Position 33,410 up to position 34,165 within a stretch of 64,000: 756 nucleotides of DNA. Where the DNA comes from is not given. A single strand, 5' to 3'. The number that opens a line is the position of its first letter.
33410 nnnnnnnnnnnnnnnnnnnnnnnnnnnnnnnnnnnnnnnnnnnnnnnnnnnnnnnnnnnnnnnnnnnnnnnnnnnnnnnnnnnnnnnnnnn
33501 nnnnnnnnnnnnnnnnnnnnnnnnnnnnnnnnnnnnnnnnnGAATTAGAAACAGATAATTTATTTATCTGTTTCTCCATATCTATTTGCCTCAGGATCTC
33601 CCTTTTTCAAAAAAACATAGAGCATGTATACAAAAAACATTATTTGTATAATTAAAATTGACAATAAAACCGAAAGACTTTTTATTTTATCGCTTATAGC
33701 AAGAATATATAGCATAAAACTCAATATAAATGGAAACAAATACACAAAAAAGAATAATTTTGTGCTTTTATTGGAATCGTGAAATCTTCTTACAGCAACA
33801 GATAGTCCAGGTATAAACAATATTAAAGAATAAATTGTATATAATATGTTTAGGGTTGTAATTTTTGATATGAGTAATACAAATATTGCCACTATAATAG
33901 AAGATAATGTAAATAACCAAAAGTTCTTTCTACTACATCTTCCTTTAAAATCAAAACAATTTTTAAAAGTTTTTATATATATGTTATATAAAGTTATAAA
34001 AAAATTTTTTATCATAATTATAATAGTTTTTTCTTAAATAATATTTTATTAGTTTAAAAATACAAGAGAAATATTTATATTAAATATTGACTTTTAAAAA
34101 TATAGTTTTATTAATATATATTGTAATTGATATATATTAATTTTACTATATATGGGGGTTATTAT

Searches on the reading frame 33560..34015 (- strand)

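Call 92: search_protein_families(library=pfam, proteins=[window:33560-34015:-], max_evalue=0.001)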
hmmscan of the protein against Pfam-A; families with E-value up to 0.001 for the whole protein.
window:33560-34015:- (151 aa): 1 family
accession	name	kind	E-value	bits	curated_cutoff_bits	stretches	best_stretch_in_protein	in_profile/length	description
PF05656.20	DUF805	-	1.1e-20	74.6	25.7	1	20-148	1-111/111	Protein of unknown function (DUF805)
